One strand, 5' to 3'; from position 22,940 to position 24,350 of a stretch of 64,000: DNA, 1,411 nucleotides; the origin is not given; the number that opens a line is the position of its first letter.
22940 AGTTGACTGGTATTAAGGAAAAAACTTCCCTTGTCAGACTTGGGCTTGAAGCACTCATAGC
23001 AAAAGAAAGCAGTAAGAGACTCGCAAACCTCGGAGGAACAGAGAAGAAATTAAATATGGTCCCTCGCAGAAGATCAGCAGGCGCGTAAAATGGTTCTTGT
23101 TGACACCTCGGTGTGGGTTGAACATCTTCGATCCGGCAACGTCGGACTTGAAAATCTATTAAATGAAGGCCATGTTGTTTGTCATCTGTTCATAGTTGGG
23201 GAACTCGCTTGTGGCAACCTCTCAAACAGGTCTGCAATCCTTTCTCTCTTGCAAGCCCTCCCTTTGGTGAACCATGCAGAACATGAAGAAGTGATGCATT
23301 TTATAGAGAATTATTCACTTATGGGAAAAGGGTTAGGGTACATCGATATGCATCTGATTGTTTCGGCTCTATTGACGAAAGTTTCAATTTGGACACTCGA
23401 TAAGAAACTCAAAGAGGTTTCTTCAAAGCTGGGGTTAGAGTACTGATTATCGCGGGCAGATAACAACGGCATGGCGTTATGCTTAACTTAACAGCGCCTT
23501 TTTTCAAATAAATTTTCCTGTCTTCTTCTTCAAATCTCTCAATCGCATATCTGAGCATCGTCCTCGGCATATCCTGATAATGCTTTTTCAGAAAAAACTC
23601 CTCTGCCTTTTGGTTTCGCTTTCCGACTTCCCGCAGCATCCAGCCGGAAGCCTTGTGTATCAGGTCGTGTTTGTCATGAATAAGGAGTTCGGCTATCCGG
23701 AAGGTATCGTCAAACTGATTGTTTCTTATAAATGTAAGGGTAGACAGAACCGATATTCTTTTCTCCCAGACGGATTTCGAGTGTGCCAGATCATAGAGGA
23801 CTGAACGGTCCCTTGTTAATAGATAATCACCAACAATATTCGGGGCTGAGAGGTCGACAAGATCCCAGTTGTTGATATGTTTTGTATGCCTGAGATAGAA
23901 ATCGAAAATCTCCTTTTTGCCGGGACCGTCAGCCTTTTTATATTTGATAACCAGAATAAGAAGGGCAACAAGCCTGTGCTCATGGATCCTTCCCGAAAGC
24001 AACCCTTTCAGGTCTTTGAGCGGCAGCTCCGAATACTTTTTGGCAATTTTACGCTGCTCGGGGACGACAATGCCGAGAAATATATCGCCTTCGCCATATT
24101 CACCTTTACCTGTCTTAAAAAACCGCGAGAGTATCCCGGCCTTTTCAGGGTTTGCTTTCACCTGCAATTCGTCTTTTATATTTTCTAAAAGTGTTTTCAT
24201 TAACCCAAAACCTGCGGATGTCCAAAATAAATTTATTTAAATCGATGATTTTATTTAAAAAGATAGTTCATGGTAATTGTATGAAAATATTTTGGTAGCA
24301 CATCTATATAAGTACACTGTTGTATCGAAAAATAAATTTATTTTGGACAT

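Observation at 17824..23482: Degenerate integron-like array: IntI C-terminal remnants, toxin-antitoxin cassettes and attC-like bulged hairpins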

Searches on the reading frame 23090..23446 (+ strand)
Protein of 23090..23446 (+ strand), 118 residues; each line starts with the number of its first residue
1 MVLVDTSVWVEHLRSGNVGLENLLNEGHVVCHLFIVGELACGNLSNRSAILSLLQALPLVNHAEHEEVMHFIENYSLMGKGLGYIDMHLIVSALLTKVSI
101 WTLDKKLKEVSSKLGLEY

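Call 6: search_protein_families(library=pfam, proteins=[window:23090-23446:+], max_evalue=0.01)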
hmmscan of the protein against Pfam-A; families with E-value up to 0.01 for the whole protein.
window:23090-23446:+ (118 aa): 1 family
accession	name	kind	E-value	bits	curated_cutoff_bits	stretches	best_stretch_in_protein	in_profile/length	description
PF01850.27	PIN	-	1e-06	29.8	23.6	1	2-111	1-118/120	PIN domain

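Call 71: search_protein_families(library=ncbifam, proteins=[window:23090-23446:+], max_evalue=0.001)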
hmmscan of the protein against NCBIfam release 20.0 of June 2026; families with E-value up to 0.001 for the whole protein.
window:23090-23446:+ (118 aa): 1 family
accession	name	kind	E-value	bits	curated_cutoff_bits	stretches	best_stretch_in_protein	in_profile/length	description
NF047959.1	TA_toxin_VapC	equivalog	1.7e-05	24.9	80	1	2-115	1-124/125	type II toxin-antitoxin system VapC family toxin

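Call 73: find_encoding_contigs(protein=window:23090-23446:+, flank=3000, max_places=10)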
Protein window:23090-23446:+ (118 aa): 5 contigs read that carry it; 2 places shown.
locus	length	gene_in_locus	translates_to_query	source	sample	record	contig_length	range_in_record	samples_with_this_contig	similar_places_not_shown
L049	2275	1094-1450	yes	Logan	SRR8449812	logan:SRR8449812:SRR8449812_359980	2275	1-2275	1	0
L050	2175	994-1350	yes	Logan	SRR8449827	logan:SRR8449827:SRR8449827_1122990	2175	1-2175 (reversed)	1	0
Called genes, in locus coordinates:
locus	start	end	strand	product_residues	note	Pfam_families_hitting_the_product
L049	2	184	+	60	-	?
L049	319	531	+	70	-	-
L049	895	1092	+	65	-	PF09957:VapB_antitoxin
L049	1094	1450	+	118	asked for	PF01850:PIN (weak)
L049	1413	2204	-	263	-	PF08713:DNA_alkylation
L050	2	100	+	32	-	?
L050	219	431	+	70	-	-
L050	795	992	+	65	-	PF09957:VapB_antitoxin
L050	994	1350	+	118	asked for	PF01850:PIN (weak)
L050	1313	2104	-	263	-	PF08713:DNA_alkylation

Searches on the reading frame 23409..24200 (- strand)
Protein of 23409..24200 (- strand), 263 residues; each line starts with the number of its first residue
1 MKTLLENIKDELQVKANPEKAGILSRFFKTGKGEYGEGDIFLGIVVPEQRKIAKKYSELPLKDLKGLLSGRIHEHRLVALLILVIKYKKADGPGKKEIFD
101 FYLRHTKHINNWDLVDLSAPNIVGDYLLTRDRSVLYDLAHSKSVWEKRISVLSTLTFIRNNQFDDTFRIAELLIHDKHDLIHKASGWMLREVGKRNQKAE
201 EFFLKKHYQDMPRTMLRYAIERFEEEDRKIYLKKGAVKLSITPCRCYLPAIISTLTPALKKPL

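Call 12: search_protein_families(library=ncbifam, proteins=[window:23409-24200:-], max_evalue=1)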
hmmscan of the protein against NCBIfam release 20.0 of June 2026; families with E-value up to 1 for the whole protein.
window:23409-24200:- (263 aa): 0 families

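Call 13: search_protein_families(library=pfam, proteins=[window:23409-24200:-], max_evalue=10)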
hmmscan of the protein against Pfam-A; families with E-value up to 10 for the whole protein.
window:23409-24200:- (263 aa): 1 family
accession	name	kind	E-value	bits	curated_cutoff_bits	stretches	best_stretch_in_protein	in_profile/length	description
PF08713.17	DNA_alkylation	-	5.9e-63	212.8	21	1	8-223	1-213/213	DNA alkylation repair enzyme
